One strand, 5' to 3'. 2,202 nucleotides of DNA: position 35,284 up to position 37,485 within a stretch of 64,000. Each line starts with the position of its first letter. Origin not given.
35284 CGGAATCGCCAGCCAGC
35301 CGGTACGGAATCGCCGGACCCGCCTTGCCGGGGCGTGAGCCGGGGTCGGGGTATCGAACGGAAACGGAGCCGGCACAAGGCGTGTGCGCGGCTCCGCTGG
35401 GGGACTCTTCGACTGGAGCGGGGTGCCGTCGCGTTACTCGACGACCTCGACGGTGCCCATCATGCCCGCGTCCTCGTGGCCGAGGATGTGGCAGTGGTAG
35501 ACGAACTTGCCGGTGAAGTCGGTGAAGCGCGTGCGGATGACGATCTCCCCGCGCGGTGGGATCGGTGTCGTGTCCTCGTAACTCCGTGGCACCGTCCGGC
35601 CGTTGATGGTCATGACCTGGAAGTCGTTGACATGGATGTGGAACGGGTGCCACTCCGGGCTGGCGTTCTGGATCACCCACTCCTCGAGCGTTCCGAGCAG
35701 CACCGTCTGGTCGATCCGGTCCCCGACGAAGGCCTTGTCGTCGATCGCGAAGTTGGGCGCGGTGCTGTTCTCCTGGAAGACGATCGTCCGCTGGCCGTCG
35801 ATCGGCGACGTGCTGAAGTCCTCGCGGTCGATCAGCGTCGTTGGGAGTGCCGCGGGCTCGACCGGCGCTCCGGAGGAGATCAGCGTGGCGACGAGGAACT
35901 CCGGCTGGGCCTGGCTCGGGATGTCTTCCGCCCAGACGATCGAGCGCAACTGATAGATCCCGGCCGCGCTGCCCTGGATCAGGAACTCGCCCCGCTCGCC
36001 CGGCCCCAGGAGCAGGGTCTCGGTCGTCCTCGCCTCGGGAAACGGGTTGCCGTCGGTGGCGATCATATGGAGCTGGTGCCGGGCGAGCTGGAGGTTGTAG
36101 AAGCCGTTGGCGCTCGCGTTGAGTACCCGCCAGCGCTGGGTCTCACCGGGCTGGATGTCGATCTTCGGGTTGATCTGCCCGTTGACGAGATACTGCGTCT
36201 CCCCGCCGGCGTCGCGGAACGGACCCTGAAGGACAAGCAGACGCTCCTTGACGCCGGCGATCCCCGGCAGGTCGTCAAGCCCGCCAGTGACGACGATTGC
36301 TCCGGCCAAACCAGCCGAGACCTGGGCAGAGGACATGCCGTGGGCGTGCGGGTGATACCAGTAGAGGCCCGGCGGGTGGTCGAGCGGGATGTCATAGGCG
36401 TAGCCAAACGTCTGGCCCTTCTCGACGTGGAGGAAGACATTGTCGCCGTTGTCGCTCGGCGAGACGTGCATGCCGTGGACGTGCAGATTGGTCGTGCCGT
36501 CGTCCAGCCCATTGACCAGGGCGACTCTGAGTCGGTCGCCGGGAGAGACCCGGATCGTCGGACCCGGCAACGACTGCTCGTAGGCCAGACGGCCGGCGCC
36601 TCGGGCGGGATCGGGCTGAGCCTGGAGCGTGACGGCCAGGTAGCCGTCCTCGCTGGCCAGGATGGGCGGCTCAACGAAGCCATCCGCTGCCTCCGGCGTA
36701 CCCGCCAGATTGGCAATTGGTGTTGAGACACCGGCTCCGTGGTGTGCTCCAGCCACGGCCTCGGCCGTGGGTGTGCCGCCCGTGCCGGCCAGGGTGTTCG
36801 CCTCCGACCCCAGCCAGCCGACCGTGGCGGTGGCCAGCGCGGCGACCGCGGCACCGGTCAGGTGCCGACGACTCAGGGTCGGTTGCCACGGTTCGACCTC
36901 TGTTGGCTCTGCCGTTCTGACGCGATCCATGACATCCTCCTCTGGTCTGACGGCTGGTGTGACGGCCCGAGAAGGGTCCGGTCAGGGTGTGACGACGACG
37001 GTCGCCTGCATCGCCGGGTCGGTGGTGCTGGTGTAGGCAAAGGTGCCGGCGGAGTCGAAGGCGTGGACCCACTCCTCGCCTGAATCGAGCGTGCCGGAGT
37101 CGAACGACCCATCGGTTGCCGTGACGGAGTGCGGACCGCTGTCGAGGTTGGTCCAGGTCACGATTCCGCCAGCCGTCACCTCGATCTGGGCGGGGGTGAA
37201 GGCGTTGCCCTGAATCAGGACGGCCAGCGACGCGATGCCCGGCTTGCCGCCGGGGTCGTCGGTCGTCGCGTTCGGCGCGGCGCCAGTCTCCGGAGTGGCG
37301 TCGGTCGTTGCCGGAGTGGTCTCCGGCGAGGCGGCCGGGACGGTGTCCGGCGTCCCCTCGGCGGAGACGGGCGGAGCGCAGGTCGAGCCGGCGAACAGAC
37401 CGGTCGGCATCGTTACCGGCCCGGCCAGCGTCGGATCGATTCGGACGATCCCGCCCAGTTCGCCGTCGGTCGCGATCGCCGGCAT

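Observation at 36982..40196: Tandem ScyD/ScyE-like propeller-cupredoxin paralogs; one has lost two of four type-1 copper ligands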

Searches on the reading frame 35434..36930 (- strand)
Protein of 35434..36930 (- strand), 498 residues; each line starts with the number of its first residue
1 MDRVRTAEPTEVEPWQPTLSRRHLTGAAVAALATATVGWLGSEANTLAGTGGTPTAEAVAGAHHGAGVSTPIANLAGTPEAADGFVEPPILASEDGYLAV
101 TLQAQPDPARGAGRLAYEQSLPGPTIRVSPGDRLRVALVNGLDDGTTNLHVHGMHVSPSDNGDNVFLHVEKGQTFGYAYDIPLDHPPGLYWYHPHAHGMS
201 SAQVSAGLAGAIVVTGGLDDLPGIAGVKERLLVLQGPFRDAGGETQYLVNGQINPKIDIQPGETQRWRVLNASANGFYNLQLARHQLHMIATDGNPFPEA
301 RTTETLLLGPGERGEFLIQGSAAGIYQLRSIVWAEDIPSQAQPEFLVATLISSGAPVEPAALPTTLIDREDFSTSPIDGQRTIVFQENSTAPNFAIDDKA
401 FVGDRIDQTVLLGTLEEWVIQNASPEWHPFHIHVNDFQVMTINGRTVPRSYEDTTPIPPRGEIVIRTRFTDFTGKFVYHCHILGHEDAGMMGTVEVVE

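Call 3: search_protein_families(library=pfam, proteins=[window:35434-36930:-], max_evalue=0.01)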
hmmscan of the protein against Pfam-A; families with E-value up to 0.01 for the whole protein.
window:35434-36930:- (498 aa): 3 families
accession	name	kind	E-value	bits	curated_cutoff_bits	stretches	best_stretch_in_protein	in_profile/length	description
PF07731.20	Cu-oxidase_2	-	2.3e-24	86.1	20.4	1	393-496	23-133/137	Multicopper oxidase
PF07732.21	Cu-oxidase_3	-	3.1e-23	82.5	21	1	115-215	18-115/119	Multicopper oxidase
PF00394.28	Cu-oxidase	-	3.5e-14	53.6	21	1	245-330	37-133/157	Multicopper oxidase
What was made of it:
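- On Three-domain multicopper oxidase (laccase/CueO type): PF07732 scores 82.5, PF00394 scores 53.6 and PF07731 scores 86.1 bits, all above their cut-offs (call 3).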

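Call 4: search_protein_families(library=ncbifam, proteins=[window:35434-36930:-], max_evalue=0.01)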
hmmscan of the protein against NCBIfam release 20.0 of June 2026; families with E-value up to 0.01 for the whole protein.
window:35434-36930:- (498 aa): 9 families
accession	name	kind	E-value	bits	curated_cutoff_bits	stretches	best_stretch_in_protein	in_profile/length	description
NF008205.1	PRK10965.1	equivalog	9.8e-39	133.5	525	2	115-323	68-291/529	multicopper oxidase CueO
NF045554.1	AmiPhnlOxPhsA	equivalog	5e-25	88.1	950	3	450-493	524-567/581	O-aminophenol oxidase PhsA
TIGR01480.1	copper_res_A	subfamily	1.2e-24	86.8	478.95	3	113-215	65-161/593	copper resistance system multicopper oxidase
NF008135.0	PRK10883.1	equivalog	2.8e-23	82.2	581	1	117-496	70-467/471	cell division protein FtsP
TIGR03390.1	ascorbOXfungal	equivalog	6.8e-16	57.9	445.35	2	234-320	176-263/538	L-ascorbate oxidase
TIGR03388.1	ascorbase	equivalog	1.5e-15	56.9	614.8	1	116-216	24-121/542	L-ascorbate oxidase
TIGR03389.1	laccase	equivalog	1e-13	51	558.9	2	119-215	29-121/539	laccase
TIGR02376.1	Cu_nitrite_red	equivalog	1.7e-10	40.7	296.3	1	115-218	50-150/326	copper-containing nitrite reductase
TIGR03095.1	rusti_cyanin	equivalog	0.00078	19.7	146.7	0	472-494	123-145/148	rusticyanin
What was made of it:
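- On CueO (NF008205 equivalog): 133.5 bits against a cut-off of 525 (call 4).
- The oxidase's best NCBIfam match is CueO, though at 133 bits against a cut-off of 525 (call 4).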

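Call 48: search_solved_structures(query=window:35434-36930:-, max_evalue=1e-10)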
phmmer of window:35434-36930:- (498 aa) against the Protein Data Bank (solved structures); distinct sequences matched with E-value up to 1e-10: 90 (the best 60 are shown).
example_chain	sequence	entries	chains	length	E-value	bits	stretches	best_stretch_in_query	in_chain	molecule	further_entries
9cpm_A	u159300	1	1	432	2.2e-67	231.2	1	84-496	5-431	Laccase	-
6wcn_A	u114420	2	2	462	3.4e-65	223.9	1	82-496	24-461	Laccase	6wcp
6w2k_A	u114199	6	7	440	4.7e-65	223.4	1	84-496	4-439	Laccase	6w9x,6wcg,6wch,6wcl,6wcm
2xu9_A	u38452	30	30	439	5.6e-65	223.2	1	84-496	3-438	LACCASE | LACCASE-LIKE PROTEIN | THERMUS THERMOPHILUS MULTICOPPER OXIDASE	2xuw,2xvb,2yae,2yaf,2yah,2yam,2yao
3zx1_A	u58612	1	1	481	3.7e-47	164.4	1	116-498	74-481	OXIDOREDUCTASE, PUTATIVE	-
6evg_A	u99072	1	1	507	6.7e-35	124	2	65-322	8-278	Multi-copper Oxidase CueO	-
6z0j_A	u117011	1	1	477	7.9e-33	117.1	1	79-497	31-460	Putative multicopper oxidase mco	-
6z0k_A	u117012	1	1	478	8e-33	117.1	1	79-497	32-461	Putative multicopper oxidase mco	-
6xiz_A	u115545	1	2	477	1.3e-32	116.4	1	79-497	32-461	Copper oxidase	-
9f1t_B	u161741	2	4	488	6.9e-29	104.1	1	115-497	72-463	Multicopper oxidase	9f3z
8z59_A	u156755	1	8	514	8.8e-29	103.8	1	115-493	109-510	Bilirubin oxidase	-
9rc8_A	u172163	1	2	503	2e-28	102.6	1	62-496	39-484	Multicopper oxidase domain-containing protein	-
6xj0_A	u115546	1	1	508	2.7e-28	102.2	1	63-496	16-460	Multicopper oxidase mco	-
9rc6_A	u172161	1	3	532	2.8e-28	102.1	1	62-496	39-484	Multicopper oxidase domain-containing protein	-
9rc3_A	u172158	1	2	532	2.8e-28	102.1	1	62-496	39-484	Multicopper oxidase, type 2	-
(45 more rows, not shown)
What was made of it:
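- Closest known: Thermus thermophilus laccase-like multicopper oxidase. Same: It is the closest long-studied solved relative of the third gene (5.6e-65, just behind three newer 'Laccase' entries), with three cupredoxin domains and all the copper motifs (calls 3, 48).
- Its closest structure is the Thermus oxidase (call 48).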

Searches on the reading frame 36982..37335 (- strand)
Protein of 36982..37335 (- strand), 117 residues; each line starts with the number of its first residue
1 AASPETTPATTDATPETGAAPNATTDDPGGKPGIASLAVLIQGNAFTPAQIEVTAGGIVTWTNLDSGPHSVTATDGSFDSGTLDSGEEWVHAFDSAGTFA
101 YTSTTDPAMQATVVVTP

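Call 49: search_solved_structures(query=window:36982-37335:-, max_evalue=0.001, show_alignments=3)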
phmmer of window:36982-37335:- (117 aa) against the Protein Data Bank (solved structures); distinct sequences matched with E-value up to 0.001: 8.
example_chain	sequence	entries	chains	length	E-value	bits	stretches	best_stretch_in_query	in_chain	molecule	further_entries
9cck_A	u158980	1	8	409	3.8e-13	53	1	45-115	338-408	Copper-containing nitrite reductase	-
5fc9_A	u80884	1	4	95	1.8e-07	34.7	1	45-109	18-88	Blue (Type 1) copper domain protein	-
2qdv_A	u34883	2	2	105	8.7e-05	26.1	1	39-115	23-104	Amicyanin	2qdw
1sf3_A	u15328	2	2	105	0.00017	25.1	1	39-115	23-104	Amicyanin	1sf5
1aac_A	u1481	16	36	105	0.00023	24.7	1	39-115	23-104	AMICYANIN | PROTEIN (AMICYANIN)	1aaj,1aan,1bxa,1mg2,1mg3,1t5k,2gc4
1mda_A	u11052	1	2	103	0.00023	24.7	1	40-115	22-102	AMICYANIN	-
1sfd_A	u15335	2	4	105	0.00032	24.2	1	39-115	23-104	Amicyanin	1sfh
3ie9_A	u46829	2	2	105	0.00061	23.3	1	39-115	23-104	Amicyanin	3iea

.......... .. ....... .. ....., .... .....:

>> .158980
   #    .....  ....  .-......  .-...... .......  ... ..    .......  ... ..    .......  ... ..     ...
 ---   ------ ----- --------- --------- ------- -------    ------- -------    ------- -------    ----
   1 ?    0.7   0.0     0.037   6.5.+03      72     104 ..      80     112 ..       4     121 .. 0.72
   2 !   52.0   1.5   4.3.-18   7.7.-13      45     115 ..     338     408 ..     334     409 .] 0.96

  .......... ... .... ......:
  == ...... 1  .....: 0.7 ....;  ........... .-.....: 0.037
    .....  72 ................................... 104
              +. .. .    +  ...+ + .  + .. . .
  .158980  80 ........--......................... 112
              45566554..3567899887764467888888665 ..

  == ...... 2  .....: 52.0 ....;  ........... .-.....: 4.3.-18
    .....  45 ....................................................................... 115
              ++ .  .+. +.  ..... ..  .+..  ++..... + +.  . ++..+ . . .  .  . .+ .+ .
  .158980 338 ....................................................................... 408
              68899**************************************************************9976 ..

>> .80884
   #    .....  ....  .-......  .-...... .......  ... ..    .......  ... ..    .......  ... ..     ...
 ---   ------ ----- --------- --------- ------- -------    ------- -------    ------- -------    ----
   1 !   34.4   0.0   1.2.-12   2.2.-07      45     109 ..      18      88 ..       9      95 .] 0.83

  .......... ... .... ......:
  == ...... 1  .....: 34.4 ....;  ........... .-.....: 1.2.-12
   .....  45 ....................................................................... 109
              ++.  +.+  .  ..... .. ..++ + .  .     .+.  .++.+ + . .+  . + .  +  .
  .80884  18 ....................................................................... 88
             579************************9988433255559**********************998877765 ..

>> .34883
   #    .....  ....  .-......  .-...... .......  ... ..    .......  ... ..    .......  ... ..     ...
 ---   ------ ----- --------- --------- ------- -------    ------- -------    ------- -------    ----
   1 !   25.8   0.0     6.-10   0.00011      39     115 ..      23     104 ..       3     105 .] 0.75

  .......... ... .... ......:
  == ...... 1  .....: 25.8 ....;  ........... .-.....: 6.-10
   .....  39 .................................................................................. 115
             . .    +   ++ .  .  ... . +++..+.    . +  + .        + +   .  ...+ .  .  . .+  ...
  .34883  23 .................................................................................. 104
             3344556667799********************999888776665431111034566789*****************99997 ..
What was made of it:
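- Closest known: Amicyanin and the C-terminal tethered cupredoxin of copper nitrite reductases. Different: In B the Cys and the second His are replaced (call 49).
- Checked: The first His and the Met are kept (call 49).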
